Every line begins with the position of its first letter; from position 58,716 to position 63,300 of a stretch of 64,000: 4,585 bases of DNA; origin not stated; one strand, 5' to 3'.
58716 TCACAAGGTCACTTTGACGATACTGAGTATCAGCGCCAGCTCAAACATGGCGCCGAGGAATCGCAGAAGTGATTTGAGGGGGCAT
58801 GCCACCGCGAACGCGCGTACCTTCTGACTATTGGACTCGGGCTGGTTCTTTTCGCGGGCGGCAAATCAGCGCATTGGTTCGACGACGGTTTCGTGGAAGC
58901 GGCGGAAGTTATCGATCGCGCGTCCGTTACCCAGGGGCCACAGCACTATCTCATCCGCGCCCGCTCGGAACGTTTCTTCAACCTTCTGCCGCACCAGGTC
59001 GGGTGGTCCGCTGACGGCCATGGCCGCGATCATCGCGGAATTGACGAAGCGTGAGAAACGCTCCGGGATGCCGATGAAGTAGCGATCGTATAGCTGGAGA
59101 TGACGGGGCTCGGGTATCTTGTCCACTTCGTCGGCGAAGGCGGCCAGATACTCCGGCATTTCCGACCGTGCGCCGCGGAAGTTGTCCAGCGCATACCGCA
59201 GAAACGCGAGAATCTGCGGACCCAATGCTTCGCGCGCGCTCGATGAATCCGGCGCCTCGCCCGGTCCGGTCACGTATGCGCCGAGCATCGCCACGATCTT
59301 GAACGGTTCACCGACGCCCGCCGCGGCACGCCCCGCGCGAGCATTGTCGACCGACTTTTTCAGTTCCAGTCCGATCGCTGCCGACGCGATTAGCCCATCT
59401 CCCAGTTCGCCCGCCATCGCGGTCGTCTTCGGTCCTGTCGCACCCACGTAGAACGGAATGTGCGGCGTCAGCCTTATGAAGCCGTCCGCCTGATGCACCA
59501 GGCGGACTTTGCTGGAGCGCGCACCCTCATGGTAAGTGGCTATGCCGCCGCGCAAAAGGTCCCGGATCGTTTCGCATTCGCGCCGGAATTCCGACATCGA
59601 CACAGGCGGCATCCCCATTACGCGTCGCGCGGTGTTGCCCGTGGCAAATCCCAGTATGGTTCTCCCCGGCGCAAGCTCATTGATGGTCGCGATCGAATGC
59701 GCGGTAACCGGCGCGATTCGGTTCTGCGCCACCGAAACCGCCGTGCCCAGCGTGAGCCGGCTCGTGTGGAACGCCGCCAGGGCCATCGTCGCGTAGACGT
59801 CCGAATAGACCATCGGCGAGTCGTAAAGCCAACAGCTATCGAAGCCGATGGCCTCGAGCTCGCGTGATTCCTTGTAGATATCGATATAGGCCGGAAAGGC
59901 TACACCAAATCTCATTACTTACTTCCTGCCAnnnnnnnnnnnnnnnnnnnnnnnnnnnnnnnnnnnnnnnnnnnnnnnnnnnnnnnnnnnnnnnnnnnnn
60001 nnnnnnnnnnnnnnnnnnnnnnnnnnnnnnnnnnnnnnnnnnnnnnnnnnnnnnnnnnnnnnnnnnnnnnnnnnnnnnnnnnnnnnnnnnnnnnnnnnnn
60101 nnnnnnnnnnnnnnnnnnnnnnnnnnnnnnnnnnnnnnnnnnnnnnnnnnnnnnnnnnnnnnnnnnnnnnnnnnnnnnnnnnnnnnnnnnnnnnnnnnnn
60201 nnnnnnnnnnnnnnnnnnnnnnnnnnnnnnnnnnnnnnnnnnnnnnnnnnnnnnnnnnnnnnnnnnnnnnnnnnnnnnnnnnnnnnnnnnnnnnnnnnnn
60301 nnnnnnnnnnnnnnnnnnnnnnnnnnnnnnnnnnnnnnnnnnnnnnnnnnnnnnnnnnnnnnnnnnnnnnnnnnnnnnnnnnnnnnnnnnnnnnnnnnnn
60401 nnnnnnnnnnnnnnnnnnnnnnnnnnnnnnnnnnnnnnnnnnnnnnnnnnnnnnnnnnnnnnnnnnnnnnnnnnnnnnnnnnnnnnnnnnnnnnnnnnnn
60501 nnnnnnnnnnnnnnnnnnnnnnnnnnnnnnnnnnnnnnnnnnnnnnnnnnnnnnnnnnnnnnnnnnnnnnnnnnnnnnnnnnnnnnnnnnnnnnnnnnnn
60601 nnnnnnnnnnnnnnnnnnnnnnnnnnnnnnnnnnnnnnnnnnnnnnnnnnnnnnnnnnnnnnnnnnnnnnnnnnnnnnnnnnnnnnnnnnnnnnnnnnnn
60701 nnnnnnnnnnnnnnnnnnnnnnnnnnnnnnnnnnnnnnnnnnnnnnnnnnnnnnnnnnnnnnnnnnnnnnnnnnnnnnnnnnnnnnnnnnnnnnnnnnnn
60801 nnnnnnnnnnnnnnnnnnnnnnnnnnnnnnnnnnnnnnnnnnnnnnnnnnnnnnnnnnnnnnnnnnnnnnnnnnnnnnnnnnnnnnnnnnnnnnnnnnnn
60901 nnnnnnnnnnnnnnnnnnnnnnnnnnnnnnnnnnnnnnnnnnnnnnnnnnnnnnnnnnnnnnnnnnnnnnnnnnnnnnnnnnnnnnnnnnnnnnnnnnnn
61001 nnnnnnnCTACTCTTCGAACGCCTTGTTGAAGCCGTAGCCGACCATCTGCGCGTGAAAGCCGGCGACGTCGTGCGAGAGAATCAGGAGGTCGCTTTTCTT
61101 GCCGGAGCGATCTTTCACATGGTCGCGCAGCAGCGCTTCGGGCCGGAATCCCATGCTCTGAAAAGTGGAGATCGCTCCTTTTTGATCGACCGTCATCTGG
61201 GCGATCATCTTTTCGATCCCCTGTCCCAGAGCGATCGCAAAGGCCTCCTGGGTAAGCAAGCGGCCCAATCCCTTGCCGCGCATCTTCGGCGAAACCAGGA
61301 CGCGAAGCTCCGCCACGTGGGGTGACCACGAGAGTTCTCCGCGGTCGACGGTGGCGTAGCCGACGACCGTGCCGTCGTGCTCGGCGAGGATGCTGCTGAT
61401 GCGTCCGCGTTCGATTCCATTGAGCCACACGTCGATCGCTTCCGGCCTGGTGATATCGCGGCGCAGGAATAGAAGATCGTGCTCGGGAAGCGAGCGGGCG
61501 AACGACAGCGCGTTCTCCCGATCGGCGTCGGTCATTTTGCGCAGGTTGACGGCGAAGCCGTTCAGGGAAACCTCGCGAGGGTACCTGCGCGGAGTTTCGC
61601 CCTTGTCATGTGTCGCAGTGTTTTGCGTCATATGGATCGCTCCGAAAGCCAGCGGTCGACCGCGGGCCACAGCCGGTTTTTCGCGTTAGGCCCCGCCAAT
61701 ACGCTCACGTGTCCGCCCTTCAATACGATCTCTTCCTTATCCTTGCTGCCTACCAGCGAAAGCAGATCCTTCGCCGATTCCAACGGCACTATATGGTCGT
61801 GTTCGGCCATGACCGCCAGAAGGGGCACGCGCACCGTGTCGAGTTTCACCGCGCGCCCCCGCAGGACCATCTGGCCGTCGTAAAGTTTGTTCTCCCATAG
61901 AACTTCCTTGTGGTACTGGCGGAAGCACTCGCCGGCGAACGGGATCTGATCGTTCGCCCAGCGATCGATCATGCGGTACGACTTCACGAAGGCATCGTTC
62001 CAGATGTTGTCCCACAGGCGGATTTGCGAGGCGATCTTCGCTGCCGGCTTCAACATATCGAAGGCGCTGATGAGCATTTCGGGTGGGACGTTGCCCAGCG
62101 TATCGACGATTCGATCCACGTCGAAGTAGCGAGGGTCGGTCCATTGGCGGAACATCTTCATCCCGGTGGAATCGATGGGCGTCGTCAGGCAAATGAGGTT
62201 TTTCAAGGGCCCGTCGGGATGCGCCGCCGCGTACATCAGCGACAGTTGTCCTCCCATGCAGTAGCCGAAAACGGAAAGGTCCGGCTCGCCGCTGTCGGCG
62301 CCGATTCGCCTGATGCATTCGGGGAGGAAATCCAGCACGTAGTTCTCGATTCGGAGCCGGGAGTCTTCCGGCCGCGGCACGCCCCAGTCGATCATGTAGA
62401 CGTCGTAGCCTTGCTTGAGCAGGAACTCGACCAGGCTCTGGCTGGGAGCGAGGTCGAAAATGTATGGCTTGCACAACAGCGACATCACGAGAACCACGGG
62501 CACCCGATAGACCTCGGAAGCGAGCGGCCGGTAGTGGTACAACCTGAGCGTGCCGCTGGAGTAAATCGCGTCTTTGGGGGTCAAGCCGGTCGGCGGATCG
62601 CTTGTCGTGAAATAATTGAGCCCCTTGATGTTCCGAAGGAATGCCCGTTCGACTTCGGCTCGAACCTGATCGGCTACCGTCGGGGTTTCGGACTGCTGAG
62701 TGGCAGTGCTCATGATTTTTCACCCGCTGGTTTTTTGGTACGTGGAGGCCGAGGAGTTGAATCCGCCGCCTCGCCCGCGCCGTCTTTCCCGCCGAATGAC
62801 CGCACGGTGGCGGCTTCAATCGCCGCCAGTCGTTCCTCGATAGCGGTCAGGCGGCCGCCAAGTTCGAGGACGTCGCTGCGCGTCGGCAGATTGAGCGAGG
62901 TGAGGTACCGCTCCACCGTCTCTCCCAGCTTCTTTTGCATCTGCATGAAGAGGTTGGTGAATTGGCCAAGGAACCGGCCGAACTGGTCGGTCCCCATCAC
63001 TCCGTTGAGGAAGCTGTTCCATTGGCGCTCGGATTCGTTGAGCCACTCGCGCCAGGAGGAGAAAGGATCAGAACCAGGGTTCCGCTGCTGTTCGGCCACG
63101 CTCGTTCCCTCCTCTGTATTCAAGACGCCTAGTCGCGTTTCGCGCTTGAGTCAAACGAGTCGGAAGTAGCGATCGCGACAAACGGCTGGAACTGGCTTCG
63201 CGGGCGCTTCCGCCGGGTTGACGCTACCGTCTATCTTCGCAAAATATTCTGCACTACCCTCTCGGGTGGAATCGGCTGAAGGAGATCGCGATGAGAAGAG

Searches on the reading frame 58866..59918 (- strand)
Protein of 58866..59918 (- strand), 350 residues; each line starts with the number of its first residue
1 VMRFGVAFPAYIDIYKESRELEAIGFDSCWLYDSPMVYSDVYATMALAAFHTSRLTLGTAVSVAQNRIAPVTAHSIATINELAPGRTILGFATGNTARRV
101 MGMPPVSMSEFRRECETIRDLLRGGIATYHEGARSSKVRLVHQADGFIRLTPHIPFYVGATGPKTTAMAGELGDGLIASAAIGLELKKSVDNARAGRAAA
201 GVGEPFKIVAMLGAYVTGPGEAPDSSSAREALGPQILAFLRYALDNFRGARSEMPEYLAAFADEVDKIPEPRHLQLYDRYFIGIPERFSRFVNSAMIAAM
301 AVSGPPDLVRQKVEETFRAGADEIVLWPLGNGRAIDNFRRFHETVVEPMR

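Call 47: search_protein_families(library=pfam, proteins=[window:58866-59918:-], max_evalue=0.00001)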
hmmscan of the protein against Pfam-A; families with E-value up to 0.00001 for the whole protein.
window:58866-59918:- (350 aa): 1 family
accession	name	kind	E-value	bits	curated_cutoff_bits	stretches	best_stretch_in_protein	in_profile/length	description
PF00296.26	Bac_luciferase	-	2.5e-36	126.1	27.9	1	18-322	29-313/314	Luciferase-like monooxygenase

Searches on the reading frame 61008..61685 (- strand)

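Call 30: search_protein_families(library=pfam, proteins=[window:61008-61685:-], max_evalue=0.001)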
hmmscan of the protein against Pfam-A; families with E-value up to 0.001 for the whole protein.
window:61008-61685:- (225 aa): 5 families
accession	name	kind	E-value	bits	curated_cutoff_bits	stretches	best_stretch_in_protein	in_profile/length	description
PF00583.31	Acetyltransf_1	-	1.2e-14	55.1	20.7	1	91-180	28-116/116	Acetyltransferase (GNAT) family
PF13508.13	Acetyltransf_7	-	1.1e-10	42.1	27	1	99-181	6-83/84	Acetyltransferase (GNAT) domain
PF13673.13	Acetyltransf_10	-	1.6e-07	31.8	23.6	1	91-182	26-109/128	Acetyltransferase (GNAT) domain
PF13420.13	Acetyltransf_4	-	6.6e-06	26.7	24.3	1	101-192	55-146/155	Acetyltransferase (GNAT) domain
PF13302.13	Acetyltransf_3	-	0.00088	20.4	25.4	0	47-181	3-138/138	Acetyltransferase (GNAT) domain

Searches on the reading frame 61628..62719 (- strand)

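Call 30: search_protein_families(library=pfam, proteins=[window:61628-62719:-], max_evalue=0.001)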
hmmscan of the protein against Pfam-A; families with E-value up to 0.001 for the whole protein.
window:61628-62719:- (363 aa): 6 families
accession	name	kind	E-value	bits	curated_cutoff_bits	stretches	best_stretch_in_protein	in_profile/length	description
PF00561.26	Abhydrolase_1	-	7.2e-16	59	25.8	1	96-342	19-243/245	alpha/beta hydrolase fold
PF12146.15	Hydrolase_4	-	6.8e-11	42.4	27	1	94-336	21-230/239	Serine aminopeptidase, S33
PF07167.19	PhaC_N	-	5.8e-07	29.8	23.7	1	46-100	119-173/173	Poly-beta-hydroxybutyrate polymerase (PhaC) N-terminus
PF12697.13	Abhydrolase_6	-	2.8e-06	28.6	26.3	1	98-339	21-206/217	Alpha/beta hydrolase family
PF01738.24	DLH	-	5.9e-05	23.2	21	0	148-167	99-118/217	Dienelactone hydrolase family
PF11339.14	DUF3141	-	0.00013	21.2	29.7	0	215-319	216-320/582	Protein of unknown function (DUF3141)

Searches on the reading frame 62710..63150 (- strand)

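Call 30: search_protein_families(library=pfam, proteins=[window:62710-63150:-], max_evalue=0.001)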
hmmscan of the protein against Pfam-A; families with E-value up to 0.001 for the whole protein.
window:62710-63150:- (146 aa): 1 family
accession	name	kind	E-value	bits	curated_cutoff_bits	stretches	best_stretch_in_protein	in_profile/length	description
PF09712.15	PHA_synth_III_E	-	3.7e-08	33.5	25.7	1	31-105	230-304/311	Poly(R)-hydroxyalkanoic acid synthase subunit (PHA_synth_III_E)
